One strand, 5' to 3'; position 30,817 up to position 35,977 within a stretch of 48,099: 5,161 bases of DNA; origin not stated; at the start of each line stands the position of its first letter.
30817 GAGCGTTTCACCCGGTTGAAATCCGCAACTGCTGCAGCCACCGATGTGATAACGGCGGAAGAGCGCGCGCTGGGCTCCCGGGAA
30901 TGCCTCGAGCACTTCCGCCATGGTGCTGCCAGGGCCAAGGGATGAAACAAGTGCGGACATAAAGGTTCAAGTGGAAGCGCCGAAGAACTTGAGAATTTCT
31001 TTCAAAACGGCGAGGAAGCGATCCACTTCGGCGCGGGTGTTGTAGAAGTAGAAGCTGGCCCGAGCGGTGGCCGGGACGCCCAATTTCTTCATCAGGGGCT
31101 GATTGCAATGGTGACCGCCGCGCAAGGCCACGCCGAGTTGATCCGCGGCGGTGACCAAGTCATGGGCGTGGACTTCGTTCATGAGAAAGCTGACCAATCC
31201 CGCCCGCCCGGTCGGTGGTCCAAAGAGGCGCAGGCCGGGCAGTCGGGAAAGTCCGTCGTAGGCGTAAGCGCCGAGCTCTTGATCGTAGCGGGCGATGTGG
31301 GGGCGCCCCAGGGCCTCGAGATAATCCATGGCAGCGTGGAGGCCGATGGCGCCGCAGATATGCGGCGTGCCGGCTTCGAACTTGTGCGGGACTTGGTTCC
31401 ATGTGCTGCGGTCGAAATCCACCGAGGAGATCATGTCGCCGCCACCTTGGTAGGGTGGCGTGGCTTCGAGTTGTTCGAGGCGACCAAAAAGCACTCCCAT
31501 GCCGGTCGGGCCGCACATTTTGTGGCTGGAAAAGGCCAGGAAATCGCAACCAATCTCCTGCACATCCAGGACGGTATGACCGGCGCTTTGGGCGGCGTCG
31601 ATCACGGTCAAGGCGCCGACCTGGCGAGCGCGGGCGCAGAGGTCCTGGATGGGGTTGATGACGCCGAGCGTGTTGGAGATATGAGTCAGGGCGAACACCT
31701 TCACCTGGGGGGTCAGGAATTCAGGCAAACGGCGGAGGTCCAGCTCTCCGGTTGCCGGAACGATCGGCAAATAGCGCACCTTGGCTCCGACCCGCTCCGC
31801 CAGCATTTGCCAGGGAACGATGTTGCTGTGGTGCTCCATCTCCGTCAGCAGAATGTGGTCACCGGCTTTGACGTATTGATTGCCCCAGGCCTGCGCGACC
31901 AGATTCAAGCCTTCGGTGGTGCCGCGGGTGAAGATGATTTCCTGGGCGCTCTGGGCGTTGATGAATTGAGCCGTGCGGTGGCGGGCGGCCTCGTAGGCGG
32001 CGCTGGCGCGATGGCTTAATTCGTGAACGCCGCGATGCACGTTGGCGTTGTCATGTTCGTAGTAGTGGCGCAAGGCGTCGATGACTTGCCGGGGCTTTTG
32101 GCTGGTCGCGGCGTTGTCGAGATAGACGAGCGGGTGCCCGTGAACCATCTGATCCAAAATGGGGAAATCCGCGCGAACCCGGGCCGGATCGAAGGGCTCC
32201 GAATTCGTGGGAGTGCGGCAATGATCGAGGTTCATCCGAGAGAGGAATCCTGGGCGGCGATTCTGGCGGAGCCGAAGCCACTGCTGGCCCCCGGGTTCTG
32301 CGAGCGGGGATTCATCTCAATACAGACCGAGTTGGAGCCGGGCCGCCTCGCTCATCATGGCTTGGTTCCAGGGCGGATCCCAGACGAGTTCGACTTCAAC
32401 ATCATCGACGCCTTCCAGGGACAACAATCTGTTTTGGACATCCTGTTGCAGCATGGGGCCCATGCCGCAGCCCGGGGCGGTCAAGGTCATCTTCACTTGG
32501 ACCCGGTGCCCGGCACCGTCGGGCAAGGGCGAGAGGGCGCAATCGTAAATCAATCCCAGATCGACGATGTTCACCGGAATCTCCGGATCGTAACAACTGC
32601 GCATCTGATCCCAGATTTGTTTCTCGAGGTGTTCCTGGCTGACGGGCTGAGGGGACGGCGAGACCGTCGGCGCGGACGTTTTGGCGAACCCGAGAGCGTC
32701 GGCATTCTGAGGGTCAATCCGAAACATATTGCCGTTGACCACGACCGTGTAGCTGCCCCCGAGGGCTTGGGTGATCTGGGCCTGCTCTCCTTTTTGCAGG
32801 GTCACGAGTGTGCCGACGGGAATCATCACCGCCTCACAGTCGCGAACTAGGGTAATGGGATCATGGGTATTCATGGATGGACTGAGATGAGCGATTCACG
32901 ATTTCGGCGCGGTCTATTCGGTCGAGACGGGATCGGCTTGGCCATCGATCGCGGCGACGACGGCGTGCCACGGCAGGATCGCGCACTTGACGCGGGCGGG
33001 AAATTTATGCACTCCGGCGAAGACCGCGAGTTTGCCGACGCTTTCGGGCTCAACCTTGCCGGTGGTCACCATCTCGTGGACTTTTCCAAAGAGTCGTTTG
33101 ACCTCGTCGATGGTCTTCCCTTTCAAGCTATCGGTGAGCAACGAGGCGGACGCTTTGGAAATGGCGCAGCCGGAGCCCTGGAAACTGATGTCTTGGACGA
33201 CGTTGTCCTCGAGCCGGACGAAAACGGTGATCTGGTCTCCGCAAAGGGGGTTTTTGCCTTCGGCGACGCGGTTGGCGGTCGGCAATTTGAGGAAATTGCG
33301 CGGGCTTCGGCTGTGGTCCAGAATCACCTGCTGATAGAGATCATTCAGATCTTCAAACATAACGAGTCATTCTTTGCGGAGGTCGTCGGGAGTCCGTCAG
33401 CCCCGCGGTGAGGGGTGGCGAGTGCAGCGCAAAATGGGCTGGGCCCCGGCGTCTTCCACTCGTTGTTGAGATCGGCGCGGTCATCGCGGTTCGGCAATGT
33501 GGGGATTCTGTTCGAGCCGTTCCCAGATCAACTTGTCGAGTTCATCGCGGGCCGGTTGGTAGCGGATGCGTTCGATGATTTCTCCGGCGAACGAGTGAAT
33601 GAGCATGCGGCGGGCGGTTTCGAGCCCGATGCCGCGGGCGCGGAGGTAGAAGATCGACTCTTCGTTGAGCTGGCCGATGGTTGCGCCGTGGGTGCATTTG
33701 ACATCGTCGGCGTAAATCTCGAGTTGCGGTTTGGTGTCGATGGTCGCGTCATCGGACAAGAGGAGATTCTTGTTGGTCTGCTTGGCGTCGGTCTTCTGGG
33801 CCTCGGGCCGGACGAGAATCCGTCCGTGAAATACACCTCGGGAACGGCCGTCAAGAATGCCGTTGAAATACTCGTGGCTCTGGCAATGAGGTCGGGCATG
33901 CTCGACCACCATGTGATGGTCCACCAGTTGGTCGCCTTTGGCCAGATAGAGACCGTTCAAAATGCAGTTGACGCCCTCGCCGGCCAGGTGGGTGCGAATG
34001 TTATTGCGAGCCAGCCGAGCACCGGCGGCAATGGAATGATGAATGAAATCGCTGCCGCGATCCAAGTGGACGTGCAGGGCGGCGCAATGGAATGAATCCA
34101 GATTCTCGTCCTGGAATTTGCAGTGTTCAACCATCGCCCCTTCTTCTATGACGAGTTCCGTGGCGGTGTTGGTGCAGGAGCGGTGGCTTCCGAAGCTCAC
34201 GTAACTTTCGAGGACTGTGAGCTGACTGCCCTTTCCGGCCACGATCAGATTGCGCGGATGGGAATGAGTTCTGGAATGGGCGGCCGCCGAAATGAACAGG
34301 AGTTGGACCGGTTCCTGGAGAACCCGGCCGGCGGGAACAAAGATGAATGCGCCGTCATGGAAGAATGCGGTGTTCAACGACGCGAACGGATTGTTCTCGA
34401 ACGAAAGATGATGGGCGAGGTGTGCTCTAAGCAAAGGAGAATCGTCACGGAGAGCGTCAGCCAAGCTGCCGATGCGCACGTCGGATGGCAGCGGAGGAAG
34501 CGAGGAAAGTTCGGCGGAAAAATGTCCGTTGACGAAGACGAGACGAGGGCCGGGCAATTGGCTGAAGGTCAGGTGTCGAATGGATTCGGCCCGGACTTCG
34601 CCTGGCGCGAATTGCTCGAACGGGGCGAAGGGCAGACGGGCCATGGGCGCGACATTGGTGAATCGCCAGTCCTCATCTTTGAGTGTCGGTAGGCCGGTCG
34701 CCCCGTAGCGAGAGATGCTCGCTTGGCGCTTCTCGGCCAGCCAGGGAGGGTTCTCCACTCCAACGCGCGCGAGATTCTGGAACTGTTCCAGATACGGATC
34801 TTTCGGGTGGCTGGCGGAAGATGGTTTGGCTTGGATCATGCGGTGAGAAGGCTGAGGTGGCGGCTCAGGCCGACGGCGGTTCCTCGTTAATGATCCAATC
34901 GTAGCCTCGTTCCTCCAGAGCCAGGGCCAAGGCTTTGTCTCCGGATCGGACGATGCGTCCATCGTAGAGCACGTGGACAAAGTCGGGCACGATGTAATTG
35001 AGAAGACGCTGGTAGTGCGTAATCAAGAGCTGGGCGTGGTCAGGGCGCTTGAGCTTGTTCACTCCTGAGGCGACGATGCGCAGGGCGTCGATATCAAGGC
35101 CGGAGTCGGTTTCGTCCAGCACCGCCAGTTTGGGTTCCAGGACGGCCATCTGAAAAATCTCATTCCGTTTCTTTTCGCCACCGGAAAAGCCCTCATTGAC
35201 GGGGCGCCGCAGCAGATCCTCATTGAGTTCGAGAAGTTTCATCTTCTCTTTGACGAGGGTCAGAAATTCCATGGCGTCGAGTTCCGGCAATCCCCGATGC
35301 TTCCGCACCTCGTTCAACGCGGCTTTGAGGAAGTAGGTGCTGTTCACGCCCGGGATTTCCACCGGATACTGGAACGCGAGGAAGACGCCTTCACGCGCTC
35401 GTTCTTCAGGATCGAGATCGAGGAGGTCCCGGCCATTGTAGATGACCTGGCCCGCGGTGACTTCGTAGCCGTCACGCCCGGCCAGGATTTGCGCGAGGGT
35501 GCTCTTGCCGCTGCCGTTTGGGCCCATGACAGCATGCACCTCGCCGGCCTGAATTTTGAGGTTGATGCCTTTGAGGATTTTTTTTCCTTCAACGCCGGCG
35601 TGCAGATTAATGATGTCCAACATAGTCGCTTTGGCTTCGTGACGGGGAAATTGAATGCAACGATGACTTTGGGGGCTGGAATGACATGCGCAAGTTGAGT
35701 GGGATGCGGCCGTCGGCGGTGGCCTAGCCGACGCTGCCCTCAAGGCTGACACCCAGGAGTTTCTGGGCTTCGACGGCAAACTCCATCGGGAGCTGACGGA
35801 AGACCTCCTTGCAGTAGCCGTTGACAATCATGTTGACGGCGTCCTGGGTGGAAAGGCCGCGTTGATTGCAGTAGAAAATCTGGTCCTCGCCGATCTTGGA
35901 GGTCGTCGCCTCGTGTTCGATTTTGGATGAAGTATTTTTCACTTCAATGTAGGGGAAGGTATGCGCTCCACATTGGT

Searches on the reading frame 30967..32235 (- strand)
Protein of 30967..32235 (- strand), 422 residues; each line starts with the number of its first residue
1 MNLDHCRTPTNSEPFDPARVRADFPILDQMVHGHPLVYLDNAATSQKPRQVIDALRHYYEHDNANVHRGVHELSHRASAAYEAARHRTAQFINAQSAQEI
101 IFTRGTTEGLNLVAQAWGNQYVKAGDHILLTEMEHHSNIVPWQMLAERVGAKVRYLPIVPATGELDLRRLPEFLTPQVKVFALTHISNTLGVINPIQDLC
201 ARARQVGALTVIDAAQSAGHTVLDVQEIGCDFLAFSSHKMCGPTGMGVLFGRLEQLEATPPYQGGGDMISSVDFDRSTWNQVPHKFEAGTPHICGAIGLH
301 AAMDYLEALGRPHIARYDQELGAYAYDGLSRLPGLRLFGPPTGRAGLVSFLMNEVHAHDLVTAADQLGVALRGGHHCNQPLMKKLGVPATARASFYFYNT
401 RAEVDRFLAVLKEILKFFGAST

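Call 64: search_protein_families(library=pfam, proteins=[window:30967-32235:-], max_evalue=0.0001)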
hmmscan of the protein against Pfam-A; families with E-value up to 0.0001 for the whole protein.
window:30967-32235:- (422 aa): 3 families
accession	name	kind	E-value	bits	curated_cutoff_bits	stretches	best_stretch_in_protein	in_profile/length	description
PF00266.25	Aminotran_5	-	1.4e-143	478.8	21.5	1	37-407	1-371/371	Aminotransferase class-V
PF00155.27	Aminotran_1_2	-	2.8e-06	27.2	19.7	1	80-215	43-187/361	Aminotransferase class I and II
PF01041.23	DegT_DnrJ_EryC1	-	1.5e-05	24.8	19.8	1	97-228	39-159/360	DegT/DnrJ/EryC1/StrS aminotransferase family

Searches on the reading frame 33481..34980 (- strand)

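Call 64: search_protein_families(library=pfam, proteins=[window:33481-34980:-], max_evalue=0.0001)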
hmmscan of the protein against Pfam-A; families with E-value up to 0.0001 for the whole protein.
window:33481-34980:- (499 aa): 2 families
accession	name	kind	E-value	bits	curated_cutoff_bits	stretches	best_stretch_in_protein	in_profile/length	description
PF01458.23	SUFBD_core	-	9.4e-84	280.9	27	1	236-464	6-232/232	SUF system FeS cluster assembly, SufBD core domain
PF19295.5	SufBD_N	-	3.8e-19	69.4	23.5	1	73-227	18-172/172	SufBD protein N-terminal region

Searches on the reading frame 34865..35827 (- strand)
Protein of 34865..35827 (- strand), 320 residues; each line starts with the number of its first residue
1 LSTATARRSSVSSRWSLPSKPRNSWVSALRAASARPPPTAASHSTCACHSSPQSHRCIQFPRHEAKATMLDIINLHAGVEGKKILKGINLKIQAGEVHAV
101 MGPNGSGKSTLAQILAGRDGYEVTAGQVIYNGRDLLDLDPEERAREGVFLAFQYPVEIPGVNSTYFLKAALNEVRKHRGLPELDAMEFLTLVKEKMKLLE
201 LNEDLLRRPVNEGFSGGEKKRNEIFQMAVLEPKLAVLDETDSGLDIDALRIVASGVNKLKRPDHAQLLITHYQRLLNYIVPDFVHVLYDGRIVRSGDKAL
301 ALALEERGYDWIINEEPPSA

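Call 64: search_protein_families(library=pfam, proteins=[window:34865-35827:-], max_evalue=0.0001)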
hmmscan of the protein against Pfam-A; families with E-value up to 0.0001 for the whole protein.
window:34865-35827:- (320 aa): 3 families
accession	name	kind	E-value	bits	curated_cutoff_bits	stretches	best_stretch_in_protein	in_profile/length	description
PF00005.33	ABC_tran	-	1.9e-22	80.8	25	1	85-240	1-135/137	ABC transporter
PF02463.25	SMC_N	-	9.4e-06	25.6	40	0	96-112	25-41/220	RecF/RecN/SMC N terminal domain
PF13304.12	AAA_21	-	7.6e-05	23.4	27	0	98-141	2-54/304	AAA domain, putative AbiEii toxin, Type IV TA system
